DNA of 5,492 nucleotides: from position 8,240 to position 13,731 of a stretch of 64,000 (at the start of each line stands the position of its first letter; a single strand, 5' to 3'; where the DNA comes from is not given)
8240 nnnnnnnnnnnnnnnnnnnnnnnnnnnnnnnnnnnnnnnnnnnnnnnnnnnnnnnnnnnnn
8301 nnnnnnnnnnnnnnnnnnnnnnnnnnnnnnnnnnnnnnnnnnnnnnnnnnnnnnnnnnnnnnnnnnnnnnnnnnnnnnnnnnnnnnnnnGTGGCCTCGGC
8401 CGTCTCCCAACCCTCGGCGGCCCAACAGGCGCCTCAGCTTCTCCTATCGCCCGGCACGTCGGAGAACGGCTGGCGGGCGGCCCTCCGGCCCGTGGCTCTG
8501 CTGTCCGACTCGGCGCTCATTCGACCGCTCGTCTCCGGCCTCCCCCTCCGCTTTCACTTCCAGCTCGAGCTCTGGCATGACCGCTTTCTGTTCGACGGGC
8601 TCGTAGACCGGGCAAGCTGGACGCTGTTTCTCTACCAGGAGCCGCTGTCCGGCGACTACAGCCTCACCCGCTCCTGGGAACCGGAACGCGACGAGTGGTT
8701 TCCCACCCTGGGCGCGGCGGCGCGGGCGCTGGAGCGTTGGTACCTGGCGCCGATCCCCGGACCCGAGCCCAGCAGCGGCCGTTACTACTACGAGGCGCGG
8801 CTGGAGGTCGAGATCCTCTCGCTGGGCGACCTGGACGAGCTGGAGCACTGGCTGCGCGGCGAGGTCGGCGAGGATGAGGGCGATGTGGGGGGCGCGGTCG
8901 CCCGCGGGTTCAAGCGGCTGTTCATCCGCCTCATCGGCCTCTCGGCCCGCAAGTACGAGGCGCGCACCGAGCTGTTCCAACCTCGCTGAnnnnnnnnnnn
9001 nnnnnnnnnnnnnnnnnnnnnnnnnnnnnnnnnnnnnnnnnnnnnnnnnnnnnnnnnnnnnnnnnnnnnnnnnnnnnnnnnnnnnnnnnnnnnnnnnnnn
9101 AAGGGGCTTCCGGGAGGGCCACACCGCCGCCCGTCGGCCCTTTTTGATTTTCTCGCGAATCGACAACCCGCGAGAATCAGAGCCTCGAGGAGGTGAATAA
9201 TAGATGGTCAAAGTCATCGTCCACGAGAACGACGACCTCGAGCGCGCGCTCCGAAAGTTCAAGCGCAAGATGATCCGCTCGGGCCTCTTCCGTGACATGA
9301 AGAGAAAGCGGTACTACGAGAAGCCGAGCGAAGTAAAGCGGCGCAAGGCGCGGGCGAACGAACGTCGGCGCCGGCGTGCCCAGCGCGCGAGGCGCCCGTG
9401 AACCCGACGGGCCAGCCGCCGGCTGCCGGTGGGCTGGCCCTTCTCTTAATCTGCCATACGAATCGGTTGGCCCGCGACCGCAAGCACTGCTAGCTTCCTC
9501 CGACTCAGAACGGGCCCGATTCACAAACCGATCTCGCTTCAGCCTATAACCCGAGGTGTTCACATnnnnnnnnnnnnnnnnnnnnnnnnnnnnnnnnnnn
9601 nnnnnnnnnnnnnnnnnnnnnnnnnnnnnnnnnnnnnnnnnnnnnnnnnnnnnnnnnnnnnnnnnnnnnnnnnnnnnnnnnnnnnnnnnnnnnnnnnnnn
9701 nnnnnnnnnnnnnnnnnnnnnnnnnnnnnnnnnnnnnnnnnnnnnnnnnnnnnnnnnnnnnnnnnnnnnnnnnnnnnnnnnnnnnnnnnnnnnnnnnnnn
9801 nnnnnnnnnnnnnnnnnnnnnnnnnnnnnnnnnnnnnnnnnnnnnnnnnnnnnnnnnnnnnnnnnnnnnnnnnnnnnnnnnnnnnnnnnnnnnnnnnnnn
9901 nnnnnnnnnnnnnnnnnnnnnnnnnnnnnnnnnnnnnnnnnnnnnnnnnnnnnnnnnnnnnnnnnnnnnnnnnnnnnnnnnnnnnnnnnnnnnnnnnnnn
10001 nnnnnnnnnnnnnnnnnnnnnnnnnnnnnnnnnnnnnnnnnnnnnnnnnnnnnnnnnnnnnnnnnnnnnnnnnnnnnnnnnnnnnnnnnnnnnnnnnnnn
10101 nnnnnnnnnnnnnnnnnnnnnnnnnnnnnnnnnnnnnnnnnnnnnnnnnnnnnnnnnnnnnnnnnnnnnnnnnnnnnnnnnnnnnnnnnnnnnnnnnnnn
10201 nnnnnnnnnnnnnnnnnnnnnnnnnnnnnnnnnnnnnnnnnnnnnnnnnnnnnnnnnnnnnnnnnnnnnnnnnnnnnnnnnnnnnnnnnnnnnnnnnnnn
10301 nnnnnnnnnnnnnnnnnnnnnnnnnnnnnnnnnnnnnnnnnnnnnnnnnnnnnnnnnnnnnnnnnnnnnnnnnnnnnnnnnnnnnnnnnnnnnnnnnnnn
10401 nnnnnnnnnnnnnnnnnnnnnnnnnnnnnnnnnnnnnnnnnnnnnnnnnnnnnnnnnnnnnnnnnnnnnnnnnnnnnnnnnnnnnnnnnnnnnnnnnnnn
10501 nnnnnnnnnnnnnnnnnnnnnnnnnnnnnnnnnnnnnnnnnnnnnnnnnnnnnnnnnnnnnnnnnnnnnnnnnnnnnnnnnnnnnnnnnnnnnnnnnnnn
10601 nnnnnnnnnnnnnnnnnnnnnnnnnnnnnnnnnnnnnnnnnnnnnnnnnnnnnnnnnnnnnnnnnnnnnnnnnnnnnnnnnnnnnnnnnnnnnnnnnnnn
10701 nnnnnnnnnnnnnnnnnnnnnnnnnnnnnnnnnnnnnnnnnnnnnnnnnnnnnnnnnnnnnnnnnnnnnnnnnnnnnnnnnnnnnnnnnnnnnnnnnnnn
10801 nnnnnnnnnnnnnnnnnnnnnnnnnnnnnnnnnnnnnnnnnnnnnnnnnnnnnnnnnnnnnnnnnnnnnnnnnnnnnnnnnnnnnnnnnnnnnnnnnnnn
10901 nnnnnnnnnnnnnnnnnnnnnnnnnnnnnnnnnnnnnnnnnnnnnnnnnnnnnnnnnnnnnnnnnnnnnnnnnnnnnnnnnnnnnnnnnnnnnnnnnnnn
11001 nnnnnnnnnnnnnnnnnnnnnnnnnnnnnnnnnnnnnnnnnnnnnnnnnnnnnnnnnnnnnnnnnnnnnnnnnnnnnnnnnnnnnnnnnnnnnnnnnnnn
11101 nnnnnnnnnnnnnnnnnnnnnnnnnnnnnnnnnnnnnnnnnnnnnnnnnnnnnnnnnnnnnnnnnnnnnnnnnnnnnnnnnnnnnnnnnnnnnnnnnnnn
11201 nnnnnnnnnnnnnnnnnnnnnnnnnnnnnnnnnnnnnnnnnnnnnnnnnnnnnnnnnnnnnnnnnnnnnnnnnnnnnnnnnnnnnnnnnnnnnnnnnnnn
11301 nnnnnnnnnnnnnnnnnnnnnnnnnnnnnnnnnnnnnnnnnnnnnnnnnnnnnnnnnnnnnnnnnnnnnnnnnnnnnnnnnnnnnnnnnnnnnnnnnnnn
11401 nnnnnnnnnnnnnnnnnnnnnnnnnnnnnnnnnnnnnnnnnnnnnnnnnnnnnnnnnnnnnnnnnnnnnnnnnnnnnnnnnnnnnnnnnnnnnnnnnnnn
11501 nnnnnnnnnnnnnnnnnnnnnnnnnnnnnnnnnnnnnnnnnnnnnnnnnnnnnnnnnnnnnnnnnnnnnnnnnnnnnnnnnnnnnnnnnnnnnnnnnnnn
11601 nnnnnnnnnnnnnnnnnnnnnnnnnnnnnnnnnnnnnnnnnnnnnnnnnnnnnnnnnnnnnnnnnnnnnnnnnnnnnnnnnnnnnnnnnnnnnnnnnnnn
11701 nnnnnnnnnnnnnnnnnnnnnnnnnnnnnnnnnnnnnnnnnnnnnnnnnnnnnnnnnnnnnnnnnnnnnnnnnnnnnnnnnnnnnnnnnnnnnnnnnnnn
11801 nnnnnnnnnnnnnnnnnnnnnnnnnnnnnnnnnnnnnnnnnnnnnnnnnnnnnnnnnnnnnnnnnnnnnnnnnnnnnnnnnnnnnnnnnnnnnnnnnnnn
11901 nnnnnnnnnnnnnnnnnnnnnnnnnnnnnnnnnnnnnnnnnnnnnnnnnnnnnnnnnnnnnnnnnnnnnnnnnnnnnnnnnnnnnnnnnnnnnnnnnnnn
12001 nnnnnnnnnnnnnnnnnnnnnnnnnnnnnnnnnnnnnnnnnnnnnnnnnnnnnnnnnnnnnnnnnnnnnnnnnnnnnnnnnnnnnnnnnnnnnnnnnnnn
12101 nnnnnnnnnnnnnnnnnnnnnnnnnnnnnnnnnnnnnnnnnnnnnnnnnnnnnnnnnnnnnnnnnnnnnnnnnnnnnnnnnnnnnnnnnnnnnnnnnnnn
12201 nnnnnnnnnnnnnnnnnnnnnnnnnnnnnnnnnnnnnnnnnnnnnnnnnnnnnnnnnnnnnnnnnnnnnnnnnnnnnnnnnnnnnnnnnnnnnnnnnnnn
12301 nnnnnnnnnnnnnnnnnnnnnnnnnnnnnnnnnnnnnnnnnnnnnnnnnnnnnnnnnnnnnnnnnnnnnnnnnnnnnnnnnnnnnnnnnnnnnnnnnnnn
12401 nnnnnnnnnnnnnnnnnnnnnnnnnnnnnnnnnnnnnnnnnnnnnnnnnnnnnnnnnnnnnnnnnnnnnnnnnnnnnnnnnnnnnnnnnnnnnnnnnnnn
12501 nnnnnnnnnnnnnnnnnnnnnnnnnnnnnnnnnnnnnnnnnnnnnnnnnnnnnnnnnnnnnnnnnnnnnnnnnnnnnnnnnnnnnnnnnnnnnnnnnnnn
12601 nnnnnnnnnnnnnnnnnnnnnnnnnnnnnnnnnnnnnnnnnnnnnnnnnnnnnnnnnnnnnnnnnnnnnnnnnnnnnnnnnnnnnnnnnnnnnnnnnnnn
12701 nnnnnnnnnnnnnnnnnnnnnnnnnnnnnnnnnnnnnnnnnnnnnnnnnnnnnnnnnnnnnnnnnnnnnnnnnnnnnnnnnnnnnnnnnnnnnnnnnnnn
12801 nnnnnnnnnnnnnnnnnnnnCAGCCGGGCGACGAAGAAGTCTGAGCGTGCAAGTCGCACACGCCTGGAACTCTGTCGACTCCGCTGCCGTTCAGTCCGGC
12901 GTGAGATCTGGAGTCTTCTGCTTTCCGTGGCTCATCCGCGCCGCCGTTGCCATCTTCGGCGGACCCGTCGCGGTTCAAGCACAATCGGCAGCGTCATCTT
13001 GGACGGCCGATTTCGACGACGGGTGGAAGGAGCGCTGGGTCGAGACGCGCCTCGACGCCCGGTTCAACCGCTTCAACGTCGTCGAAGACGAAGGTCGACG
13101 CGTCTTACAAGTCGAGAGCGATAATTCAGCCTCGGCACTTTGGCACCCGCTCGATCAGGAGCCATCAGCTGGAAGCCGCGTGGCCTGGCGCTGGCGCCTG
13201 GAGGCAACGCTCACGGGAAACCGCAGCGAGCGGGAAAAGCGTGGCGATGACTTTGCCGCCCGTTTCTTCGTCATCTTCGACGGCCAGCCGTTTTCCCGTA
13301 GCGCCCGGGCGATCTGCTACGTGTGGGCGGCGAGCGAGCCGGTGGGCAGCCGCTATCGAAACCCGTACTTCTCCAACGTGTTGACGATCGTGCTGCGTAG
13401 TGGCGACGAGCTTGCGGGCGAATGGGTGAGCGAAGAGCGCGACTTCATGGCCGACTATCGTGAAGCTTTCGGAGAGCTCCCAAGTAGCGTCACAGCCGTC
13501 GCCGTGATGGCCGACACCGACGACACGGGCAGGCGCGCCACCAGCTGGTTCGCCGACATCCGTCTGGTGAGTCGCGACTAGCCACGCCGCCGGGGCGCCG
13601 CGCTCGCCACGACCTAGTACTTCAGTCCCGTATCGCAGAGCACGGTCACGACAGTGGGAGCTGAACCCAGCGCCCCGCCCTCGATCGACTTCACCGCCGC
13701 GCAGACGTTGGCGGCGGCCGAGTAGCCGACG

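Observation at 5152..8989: NtrC-type activator immediately followed by a textbook sigma54 promoter driving an Omp85-like outer-membrane protein with a bactofilin-like domain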

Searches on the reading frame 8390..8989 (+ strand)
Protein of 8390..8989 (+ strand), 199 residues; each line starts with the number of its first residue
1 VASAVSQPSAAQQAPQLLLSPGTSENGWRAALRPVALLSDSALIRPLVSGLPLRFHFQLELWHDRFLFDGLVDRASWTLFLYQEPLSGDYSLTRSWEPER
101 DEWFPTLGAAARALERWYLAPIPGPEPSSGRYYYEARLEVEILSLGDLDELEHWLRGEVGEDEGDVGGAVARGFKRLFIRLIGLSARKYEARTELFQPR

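Call 8: search_protein_families(library=pfam, proteins=[window:8390-8989:+], max_evalue=0.1)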
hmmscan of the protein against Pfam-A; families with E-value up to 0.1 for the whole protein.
window:8390-8989:+ (199 aa): 1 family
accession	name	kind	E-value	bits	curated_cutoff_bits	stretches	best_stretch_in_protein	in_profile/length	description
PF14334.11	DUF4390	-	2.4e-07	30.8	27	1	45-141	34-131/161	Domain of unknown function (DUF4390)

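Call 9: search_protein_families(library=ncbifam, proteins=[window:8390-8989:+], max_evalue=0.1)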
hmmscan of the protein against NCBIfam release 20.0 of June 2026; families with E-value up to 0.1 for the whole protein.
window:8390-8989:+ (199 aa): 0 families

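Call 57: find_homologous_proteins(query=window:8390-8986:+, max_evalue=0.001)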
Query window:8390-8986:+ (199 aa): 76 proteins with E <= 0.001 among 901 candidates.
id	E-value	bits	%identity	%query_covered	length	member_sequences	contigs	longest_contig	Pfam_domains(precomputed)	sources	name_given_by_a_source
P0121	7.3e-128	442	100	100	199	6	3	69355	PF14334.12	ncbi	-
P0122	1.3e-104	366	83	94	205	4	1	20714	PF14334.12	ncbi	-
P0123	6.9e-96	338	78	99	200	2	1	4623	PF14334.12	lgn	-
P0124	7.5e-96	338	79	95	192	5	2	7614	PF14334.12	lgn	-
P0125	2.0e-93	330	76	98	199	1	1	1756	-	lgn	-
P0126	1.6e-92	327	74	97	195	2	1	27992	-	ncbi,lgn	-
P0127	3.0e-92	326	74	99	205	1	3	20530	PF14334.12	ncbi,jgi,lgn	ncbi:MAG: hypothetical protein PVJ43_01185 [Gemmatimonadales bacterium]|jgi:hypothetical protein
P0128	3.5e-92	326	72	99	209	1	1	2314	PF14334.12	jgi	jgi:hypothetical protein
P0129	2.5e-91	323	75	92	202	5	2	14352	PF14334.12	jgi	jgi:hypothetical protein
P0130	8.2e-91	321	72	98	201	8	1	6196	PF14334.12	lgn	-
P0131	2.6e-90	319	75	96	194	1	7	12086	PF14334.12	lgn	-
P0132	9.8e-89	314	70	98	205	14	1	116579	-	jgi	-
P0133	1.5e-88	314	73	92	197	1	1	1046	-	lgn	-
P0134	4.8e-87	309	73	95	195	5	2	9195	PF14334.12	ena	-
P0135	5.8e-87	308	72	98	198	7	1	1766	PF14334.12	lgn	-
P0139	3.1e-85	303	72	90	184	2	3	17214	PF14334.12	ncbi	-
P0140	2.6e-84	300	73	90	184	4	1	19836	PF14334.12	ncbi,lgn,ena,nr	ncbi:MAG: hypothetical protein AMS21_11080 [Gemmatimonas sp. SG8_38_2]|nr:MAG: hypothetical protein 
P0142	1.2e-82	294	77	84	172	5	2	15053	PF14334.12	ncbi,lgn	-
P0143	2.0e-82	294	78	84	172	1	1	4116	PF14334.12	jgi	jgi:hypothetical protein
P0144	6.2e-82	292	69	93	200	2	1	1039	PF14334.12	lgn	-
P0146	1.5e-81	291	78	82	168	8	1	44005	PF14334.12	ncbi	-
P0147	5.7e-81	289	74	90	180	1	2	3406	PF14334.12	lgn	-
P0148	5.4e-80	286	74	84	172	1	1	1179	PF14334.12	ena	-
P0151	2.6e-79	284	70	93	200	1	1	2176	PF14334.12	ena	-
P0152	3.0e-79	283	75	84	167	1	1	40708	PF14334.12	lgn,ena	-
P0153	3.2e-79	283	72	87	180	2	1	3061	PF14334.12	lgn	-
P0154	3.5e-78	280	79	78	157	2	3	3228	PF14334.12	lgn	-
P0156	3.1e-77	277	65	98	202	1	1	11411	PF14334.12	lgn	-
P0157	5.5e-77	276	75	81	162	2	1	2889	PF14334.12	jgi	jgi:hypothetical protein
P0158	6.7e-77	276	73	84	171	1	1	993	PF14334.12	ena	-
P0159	1.2e-76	275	71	87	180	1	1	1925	PF14334.12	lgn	-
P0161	5.4e-76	273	76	84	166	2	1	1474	PF14334.12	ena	-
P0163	7.8e-74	266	67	93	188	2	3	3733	PF14334.12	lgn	-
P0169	2.9e-72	261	72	84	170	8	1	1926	PF14334.12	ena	-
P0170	1.6e-70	255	71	84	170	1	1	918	PF14334.12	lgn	-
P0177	6.8e-61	223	67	81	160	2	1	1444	PF14334.12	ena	-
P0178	3.1e-59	218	57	90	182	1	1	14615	PF14334.12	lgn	-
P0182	1.2e-45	174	53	78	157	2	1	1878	PF14334.12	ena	-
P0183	1.6e-32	131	48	93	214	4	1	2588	PF14334.12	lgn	-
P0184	2.8e-31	127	41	94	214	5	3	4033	PF14334.12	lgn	-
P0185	2.7e-30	123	42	99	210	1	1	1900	PF14334.12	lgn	-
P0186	3.2e-30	123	45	93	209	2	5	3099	PF14334.12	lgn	-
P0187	4.7e-30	123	44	97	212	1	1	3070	PF14334.12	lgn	-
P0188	5.5e-30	122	41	97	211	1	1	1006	PF14334.12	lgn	-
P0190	1.1e-29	121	47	80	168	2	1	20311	PF14334.12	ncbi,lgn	-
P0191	2.4e-28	117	42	98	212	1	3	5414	PF14334.12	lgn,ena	-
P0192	1.3e-27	115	42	94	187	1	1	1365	PF14334.12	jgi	jgi:hypothetical protein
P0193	3.3e-27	113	41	97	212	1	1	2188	PF14334.12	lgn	-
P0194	5.0e-27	113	41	97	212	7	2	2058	PF14334.12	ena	-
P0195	5.9e-27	112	41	91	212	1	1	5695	PF14334.12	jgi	jgi:hypothetical protein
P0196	8.7e-27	112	42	96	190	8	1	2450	PF14334.12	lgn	-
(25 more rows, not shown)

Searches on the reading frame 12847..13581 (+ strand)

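Call 73: search_protein_families(library=pfam, proteins=[window:12847-13581:+], max_evalue=0.0001)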
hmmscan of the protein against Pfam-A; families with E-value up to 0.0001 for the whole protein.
window:12847-13581:+ (244 aa): 1 family
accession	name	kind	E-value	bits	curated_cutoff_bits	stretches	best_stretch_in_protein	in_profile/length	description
PF11249.13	DUF3047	-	3e-50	170.9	27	1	63-239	2-198/198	Protein of unknown function (DUF3047)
